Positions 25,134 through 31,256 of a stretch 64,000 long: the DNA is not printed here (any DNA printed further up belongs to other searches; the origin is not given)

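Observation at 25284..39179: Three consecutive giant ORFs (1249 + 1443 + 1940 aa, about 13.9 kb) occupy the tape-measure position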

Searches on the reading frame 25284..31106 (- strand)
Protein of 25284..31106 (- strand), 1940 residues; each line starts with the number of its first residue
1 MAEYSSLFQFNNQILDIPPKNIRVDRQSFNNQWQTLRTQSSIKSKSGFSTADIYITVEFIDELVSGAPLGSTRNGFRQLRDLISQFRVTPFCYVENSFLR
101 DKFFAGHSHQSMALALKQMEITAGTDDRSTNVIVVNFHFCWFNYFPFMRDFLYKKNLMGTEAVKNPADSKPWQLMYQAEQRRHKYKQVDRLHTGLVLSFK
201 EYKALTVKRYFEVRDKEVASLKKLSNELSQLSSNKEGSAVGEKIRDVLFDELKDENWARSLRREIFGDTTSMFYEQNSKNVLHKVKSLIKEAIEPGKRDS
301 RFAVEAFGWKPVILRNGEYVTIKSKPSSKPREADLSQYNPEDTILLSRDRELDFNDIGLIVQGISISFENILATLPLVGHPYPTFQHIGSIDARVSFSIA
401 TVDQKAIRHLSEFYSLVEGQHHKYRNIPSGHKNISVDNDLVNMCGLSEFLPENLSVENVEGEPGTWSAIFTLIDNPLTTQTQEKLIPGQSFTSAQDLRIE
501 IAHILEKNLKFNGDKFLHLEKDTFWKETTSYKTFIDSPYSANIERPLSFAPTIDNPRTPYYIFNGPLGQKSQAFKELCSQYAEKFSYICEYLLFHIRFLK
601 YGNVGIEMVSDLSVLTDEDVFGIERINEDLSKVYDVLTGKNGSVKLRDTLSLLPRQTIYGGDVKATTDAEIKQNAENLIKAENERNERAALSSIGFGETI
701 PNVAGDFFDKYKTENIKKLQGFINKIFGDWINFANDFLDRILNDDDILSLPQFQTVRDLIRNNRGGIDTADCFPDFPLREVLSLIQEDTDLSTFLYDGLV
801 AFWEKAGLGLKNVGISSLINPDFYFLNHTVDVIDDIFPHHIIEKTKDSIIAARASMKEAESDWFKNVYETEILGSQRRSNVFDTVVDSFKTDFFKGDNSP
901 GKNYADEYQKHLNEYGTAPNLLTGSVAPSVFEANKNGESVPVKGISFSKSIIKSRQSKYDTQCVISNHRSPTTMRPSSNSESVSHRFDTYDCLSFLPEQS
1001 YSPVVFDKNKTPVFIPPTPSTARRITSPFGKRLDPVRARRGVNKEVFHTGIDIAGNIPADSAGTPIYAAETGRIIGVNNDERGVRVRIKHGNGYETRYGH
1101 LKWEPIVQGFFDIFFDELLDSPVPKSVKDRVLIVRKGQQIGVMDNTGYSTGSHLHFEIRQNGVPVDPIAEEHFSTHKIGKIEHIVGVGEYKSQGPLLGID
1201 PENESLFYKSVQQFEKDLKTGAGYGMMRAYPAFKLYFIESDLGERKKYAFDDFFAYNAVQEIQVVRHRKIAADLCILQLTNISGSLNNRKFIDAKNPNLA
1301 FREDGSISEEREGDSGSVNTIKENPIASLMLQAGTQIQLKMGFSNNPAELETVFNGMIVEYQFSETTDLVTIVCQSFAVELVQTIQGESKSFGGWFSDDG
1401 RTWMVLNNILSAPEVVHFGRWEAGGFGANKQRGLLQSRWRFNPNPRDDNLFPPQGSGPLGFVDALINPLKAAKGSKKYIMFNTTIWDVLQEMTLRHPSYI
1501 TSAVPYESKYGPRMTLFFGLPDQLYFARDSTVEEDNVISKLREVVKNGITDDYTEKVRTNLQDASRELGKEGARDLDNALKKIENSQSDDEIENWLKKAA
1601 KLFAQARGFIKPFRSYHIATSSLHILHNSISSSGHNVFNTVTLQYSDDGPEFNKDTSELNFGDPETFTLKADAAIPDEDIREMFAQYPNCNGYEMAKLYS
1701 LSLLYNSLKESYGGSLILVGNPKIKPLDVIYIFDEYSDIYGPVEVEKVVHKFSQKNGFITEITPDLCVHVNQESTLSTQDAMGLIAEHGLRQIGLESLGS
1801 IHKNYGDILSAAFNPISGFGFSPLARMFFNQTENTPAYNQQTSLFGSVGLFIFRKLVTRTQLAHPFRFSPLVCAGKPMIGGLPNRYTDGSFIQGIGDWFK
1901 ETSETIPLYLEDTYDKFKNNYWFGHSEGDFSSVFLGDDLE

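Call 4: search_protein_families(library=pfam, proteins=[window:25284-31106:-], max_evalue=0.1)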
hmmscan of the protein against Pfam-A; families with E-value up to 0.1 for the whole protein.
window:25284-31106:- (1940 aa): 1 family
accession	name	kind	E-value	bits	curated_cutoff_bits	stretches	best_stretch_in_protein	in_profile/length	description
PF01551.29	Peptidase_M23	-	2.1e-20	73.1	28.7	2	1133-1167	62-96/96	Peptidase family M23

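Call 5: search_protein_families(library=phrogs, proteins=[window:25284-31106:-], max_evalue=0.01)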
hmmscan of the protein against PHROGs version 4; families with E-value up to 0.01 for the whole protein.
window:25284-31106:- (1940 aa): 18 families
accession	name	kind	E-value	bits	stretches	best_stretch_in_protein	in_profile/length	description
phrog_20474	-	lysis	2.4e-67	228.3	3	17-486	145-504/1954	endolysin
phrog_8809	-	unknown function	3.8e-38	131.3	3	1036-1386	1278-1613/2317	-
phrog_7767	-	other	8.9e-16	59.2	2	1134-1185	82-134/194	metallo-endopeptidase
phrog_3578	-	lysis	3.1e-15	57.5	2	1134-1160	312-338/405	endolysin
phrog_6700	-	lysis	5.5e-13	47.8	1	1021-1181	2604-2734/2898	endolysin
phrog_14988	-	other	8.1e-13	49.7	2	1134-1169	102-137/272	peptidase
phrog_1067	-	head and packaging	8.4e-10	38.7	1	1042-1164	756-850/991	minor head protein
phrog_37190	-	other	1.9e-09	38.3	1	1019-1100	117-189/244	peptidase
phrog_10030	-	tail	1.2e-07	30.4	1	1038-1167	1904-2014/2105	tail length tape measure protein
phrog_28394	-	unknown function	2.4e-07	31.2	1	1129-1168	253-297/303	-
phrog_28672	-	other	5.5e-07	29.5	0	1133-1160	348-375/397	metallo-endopeptidase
phrog_3084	-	lysis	3.3e-06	27.4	1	1017-1161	5-119/468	endolysin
phrog_16615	-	other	1.3e-05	25.2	1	1134-1170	480-516/529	peptidase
phrog_36429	-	unknown function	0.00025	19.9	1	1048-1167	130-229/1159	-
phrog_880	-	lysis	0.00033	21.1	0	1134-1159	95-120/435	endolysin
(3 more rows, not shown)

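Call 8: search_dna_similar(query=window:25284-31106:-, collection=phages, mode=protein, max_rows=25)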
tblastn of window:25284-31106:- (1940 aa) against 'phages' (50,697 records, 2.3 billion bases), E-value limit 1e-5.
Records with a match: 271; places in all: 275; records where one place covers at least 80% of the query: 0.
Best place of each record, by identity: <60% 271.
By first word of the organism name: Microbacterium 133; Staphylococcus 36; Bacteriophage 31; Bacillus 29; Vibrio 8; Listeria 7; Streptomyces 5; Acinetobacter 3; Arthrobacter 3; Enterococcus 2; and 10 more.
By host as written in the record: Microbacterium foliorum NRRL B-24224 93; - 41; Microbacterium foliorum NRRL B-24224 SEA 35; Bacillus subtilis BEST7003 9; Staphylococcus aureus 8; Listeria monocytogenes 6; Bacillus subtilis subsp. subtilis str. 168 5; Bacillus subtilis 5; and 52 more.
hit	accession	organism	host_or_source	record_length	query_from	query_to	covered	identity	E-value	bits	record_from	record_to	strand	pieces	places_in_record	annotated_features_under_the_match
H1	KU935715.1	Acinetobacter phage vB_AbaM_ME3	Acinetobacter baumannii DSM 30007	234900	1025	1768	38%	25.1%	4e-37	160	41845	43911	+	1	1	baseplate hub protein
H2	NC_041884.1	Acinetobacter phage vB_AbaM_ME3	Acinetobacter baumannii DSM 30007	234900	1025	1768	38%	25.1%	4e-37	160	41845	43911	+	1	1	peptidase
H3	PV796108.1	Bacillus phage Edson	Bacillus cereus BC102p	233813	14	1797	24%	30.2%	6e-18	225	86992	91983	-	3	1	hypothetical protein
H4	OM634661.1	Bacillus phage vB_BauM_KLEB27-3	Bacillus australimaris sKR4M-27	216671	328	1801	22%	30.7%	1e-15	216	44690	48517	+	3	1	putative baseplate protein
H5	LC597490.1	Bacillus phage vB_BceM_WH1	Bacillus cereus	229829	1226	1797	20%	28.6%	4e-17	162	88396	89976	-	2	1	virion structural protein_gp094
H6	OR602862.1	Moorella phage MTATph1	Moorella thermoacetica DSM 103132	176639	1204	1770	19%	25.7%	2e-12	143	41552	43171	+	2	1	endolysin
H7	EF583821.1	Bacillus phage 0305phi8-36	Bacillus thuringiensis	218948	1226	1521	15%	24.2%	1e-12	80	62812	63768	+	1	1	ORF147: baseplate hub protein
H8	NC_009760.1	Bacillus phage 0305phi8-36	Bacillus thuringiensis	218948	1226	1521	15%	24.2%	1e-12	80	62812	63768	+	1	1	ORF147: endolysin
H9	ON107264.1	Bacillus phage BUCT083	Bacillus subtilis subsp. subtilis str. ...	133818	1018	1270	13%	26.5%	5e-8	65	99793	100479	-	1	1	tail tape measure protein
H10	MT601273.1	Bacillus phage vB_BsuS-Goe12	Bacillus subtilis Delta6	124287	1018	1270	13%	26.5%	7e-8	64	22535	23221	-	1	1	yomI: putative transglycosylase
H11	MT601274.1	Bacillus phage vB_BsuS-Goe13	Bacillus subtilis Delta6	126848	1018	1270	13%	26.5%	7e-8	64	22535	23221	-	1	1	yomI: putative transglycosylase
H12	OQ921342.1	Bacillus phage SPbetaL2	Bacillus subtilis BEST7003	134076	1018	1270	13%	26.5%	8e-8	64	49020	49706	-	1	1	hypothetical protein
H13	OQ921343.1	Bacillus phage SPbetaL3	Bacillus subtilis BEST7003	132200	1018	1270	13%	26.5%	8e-8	64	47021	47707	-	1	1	hypothetical protein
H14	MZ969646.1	Bacillus phage BUCT082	Bacillus subtilis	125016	1018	1270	13%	26.5%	1e-7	63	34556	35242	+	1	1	tail tape measure protein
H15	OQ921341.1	Bacillus phage SPbetaL1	Bacillus subtilis BEST7003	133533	1018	1270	13%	26.2%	2e-7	63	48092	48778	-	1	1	hypothetical protein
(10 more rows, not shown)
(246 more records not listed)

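Call 17: search_solved_structures(query=window:25284-31106:-, max_evalue=1)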
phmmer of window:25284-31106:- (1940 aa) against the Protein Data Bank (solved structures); distinct sequences matched with E-value up to 1: 22.
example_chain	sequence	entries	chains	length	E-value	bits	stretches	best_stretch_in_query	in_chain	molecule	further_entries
3slu_A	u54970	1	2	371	5.7e-10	40.3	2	1134-1169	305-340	M23 peptidase domain protein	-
6muk_A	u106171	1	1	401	6.9e-10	40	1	1019-1169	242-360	Peptidase M23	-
5j1l_A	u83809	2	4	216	4.3e-08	34.1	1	1021-1169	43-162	ToxR-activated gene (TagE)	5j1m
9gy1_A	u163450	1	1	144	5.1e-07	30.5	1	1047-1168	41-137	Peptidase, M23 family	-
6ue4_A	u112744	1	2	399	9e-07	29.7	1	1026-1168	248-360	ShyA endopeptidase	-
6u2a_A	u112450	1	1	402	9.1e-07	29.7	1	1026-1168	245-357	ShyA endopeptidase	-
2gu1_A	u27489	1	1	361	1.5e-05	25.6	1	1017-1169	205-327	Zinc peptidase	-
4rny_A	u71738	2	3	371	0.00046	20.7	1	1132-1171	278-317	Conserved hypothetical secreted protein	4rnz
6jmx_A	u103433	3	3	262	0.0034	17.8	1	1047-1169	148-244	Peptidase M23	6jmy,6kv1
9m7n_A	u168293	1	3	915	0.0047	17.4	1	1024-1159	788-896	Gp16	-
2hsi_A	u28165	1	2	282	0.033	14.6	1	1030-1167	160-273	Putative peptidase M23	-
6jn7_A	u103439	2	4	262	0.037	14.4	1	1133-1169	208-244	Peptidase M23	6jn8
6smk_A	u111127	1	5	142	0.047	14.1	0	1134-1162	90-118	Peptidase_M23 domain-containing protein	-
6jmz_A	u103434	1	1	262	0.063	13.6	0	1047-1167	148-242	Peptidase M23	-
6jn0_A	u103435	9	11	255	0.084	13.2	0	1047-1103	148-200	Peptidase M23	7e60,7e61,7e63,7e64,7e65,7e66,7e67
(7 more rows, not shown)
